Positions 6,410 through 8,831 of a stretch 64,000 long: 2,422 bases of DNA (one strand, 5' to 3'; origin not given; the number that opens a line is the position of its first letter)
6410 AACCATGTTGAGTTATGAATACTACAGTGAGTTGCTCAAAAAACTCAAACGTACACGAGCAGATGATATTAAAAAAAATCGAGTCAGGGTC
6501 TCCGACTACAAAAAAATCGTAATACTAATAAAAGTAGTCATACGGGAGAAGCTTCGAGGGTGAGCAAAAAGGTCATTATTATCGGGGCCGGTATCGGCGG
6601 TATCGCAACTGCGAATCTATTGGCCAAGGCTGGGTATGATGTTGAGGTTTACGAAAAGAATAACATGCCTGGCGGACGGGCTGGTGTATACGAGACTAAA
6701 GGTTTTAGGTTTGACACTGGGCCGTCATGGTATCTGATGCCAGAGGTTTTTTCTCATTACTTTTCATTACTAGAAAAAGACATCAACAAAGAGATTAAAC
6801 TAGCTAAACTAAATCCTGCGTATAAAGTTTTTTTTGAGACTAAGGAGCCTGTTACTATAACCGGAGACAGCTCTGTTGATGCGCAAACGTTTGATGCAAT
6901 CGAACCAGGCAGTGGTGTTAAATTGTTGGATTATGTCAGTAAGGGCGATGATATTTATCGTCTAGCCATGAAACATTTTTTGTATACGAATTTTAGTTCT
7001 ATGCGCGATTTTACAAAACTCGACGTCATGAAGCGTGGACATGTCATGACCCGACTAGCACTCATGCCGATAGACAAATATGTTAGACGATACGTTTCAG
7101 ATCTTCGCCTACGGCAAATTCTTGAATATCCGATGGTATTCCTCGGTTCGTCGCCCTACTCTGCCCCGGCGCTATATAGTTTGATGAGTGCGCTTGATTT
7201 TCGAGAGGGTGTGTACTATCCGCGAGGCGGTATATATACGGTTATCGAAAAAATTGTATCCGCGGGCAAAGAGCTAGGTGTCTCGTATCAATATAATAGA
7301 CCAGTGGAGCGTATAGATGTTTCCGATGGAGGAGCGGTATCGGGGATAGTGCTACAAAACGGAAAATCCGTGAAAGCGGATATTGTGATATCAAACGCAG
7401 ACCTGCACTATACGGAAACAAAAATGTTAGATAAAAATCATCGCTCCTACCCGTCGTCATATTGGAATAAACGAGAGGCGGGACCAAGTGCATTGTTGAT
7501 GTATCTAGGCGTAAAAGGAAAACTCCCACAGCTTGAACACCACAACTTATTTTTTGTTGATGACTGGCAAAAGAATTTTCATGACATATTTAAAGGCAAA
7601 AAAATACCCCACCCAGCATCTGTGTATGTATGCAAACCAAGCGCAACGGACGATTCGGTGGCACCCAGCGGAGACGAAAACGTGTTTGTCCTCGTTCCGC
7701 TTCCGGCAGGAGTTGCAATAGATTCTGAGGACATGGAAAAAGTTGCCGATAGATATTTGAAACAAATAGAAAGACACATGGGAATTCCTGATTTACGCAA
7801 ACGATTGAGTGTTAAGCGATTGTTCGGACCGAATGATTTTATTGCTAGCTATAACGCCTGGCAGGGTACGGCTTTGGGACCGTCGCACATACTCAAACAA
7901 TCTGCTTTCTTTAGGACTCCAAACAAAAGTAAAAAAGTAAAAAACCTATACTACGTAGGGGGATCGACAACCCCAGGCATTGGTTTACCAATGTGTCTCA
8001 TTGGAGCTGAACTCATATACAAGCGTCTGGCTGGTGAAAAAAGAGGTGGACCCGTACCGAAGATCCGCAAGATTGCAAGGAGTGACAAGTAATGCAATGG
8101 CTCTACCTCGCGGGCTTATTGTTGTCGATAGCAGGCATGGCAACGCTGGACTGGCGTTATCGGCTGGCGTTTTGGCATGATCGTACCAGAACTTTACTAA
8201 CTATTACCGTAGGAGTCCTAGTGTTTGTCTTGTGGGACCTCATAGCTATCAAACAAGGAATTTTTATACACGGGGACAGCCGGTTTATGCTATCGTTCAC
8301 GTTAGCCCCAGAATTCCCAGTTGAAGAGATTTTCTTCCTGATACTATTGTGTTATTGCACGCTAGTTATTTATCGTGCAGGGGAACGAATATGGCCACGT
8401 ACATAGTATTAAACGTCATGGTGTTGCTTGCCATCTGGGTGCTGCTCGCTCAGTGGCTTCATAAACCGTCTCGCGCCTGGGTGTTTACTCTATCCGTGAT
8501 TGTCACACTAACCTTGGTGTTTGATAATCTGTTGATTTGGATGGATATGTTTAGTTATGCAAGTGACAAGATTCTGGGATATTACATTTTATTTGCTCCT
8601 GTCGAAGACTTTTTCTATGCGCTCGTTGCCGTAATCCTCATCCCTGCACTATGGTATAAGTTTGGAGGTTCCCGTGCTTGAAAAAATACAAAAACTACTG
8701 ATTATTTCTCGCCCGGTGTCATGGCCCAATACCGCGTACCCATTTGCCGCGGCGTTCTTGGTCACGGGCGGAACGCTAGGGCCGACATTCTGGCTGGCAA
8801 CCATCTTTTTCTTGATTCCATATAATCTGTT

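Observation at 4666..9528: Complete actinobacterial-style C50 carotenoid cluster (crtE-crtB-crtI-crtYe-crtYf-crtEb) in a CPR-like genome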

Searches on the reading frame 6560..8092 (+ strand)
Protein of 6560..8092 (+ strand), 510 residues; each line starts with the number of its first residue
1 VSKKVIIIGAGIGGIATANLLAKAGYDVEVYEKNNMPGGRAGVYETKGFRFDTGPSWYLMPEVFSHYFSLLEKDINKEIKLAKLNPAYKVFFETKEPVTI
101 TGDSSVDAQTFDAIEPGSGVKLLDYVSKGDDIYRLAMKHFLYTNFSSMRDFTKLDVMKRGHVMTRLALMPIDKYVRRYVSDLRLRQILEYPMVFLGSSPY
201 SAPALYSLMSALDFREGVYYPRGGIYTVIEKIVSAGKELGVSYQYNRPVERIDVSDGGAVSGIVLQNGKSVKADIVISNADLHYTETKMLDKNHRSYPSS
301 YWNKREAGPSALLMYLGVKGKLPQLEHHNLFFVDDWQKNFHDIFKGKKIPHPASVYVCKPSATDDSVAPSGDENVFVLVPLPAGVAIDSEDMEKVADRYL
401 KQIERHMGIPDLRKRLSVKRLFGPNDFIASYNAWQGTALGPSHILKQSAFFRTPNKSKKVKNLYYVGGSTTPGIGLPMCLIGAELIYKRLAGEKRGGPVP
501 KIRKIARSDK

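Call 3: search_protein_families(library=pfam, proteins=[window:6560-8092:+], max_evalue=0.01)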
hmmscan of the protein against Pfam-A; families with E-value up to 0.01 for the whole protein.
window:6560-8092:+ (510 aa): 10 families
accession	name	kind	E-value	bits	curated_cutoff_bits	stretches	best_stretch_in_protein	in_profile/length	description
PF01593.30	Amino_oxidase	-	1.7e-31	110.4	19.8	1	12-478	1-430/443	Flavin containing amine oxidoreductase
PF13450.12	NAD_binding_8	-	2.6e-16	60.1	21.9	1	7-69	1-63/68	NAD(P)-binding Rossmann-like domain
PF01266.30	DAO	-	2.5e-11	44.1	27.9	1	4-41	1-38/353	FAD dependent oxidoreductase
PF07992.20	Pyr_redox_2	-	1.9e-07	31.3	26.1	1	3-44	1-43/291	Pyridine nucleotide-disulphide oxidoreductase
PF03486.20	HI0933_like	-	7e-05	22.8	50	1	4-38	2-36/244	HI0933-like protein Rossmann domain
PF01494.25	FAD_binding_3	-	0.00018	21.3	22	1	4-45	3-46/349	FAD binding domain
PF00070.33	Pyr_redox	-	0.00054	20.9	22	0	4-37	1-34/82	Pyridine nucleotide-disulphide oxidoreductase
PF12831.13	FAD_oxidored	-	0.0014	18.4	27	1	5-41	2-38/416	FAD dependent oxidoreductase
PF00890.30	FAD_binding_2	-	0.0052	16.5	20.4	0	5-36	2-33/414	FAD binding domain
PF01946.23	Thi4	-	0.0097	15.6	26.2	0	3-41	18-57/235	Thi4 family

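Call 4: search_protein_families(library=ncbifam, proteins=[window:6560-8092:+], max_evalue=0.01)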
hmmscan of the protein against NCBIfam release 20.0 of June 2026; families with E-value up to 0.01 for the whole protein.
window:6560-8092:+ (510 aa): 75 families (the best 25 are shown)
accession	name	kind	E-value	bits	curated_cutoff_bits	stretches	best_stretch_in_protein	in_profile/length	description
NF058655.1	CrtID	equivalog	1.2e-163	545.3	640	1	5-485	1-476/478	bifunctional phytoene desaturase/3,4-desaturase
TIGR02734.1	crtI_fam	subfamily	4.2e-161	537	238.1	1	5-500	1-498/504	phytoene desaturase family protein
NF042421.1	hydcarot_desat_CrtD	equivalog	5.4e-77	259.3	500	1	3-485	2-478/487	1-hydroxycarotenoid 3,4-desaturase CrtD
NF045637.1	carotdesatCrtDProt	equivalog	2.8e-66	224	580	1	5-484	1-476/485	1-hydroxycarotenoid 3,4-desaturase CrtD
TIGR02730.1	carot_isom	equivalog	4.2e-33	114.9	586.9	2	175-478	176-476/493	carotenoid isomerase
TIGR02733.1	desat_CrtD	equivalog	2.2e-21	76.1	549.7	1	3-490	2-488/492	C-3',4' desaturase CrtD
NF045689.1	BCarotKetCrtO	equivalog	3.8e-19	68.6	1000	3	3-83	4-80/563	beta-carotene ketolase CrtO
NF005560.0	PRK07233.1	equivalog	3e-14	52.7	252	2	4-52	2-50/435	hypothetical protein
NF005547.0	PRK07208.1-3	equivalog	1.8e-10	40.1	380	1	3-59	5-61/465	hypothetical protein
TIGR03467.1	HpnE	equivalog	9.1e-10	38.4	283.05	1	5-55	1-53/430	hydroxysqualene dehydroxylase HpnE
NF005548.0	PRK07208.1-4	equivalog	9.4e-10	37.7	389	1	2-58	3-59/488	hypothetical protein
NF008845.0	PRK11883.1-5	equivalog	4.4e-09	35.1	560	1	2-60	4-68/468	protoporphyrinogen oxidase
NF001933.0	PRK00711.1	subfamily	3.2e-08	33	383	1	4-38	2-36/429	D-amino acid dehydrogenase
TIGR00562.1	proto_IX_ox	equivalog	5.5e-08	31.8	97.85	1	3-59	3-61/470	protoporphyrinogen oxidase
NF009409.0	PRK12770.1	subfamily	1.8e-07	30.5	343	1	2-39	18-55/360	putative glutamate synthase subunit beta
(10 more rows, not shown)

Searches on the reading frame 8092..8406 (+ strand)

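Call 3: search_protein_families(library=pfam, proteins=[window:8092-8406:+], max_evalue=0.01)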
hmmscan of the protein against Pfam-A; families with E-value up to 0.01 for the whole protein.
window:8092-8406:+ (104 aa): 1 family
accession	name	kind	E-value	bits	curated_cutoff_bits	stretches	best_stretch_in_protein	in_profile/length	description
PF18916.5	Lycopene_cyc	-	0.0043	18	27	1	5-95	4-90/92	Lycopene cyclase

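Call 4: search_protein_families(library=ncbifam, proteins=[window:8092-8406:+], max_evalue=0.01)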
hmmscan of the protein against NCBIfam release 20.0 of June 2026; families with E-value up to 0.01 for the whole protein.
window:8092-8406:+ (104 aa): 1 family
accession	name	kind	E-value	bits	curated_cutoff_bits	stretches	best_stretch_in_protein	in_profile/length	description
TIGR03462.1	CarR_dom_SF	subfamily_domain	1.6e-15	57.4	39.4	1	3-94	1-89/89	lycopene cyclase domain-containing protein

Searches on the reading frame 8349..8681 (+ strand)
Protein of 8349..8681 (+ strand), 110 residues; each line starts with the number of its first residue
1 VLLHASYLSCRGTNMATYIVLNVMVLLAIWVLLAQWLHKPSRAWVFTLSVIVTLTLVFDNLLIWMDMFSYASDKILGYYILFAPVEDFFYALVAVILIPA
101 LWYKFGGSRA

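Call 3: search_protein_families(library=pfam, proteins=[window:8349-8681:+], max_evalue=0.01)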
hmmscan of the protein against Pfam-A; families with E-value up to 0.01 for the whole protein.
window:8349-8681:+ (110 aa): 1 family
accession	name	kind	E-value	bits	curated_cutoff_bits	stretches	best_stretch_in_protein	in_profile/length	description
PF18916.5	Lycopene_cyc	-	3e-05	24.9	27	1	17-100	3-87/92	Lycopene cyclase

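Call 4: search_protein_families(library=ncbifam, proteins=[window:8349-8681:+], max_evalue=0.01)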
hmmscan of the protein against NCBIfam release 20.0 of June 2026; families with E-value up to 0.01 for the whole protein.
window:8349-8681:+ (110 aa): 1 family
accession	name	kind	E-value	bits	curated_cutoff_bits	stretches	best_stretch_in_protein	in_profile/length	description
TIGR03462.1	CarR_dom_SF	subfamily_domain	2.6e-12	47.1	39.4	1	15-103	4-89/89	lycopene cyclase domain-containing protein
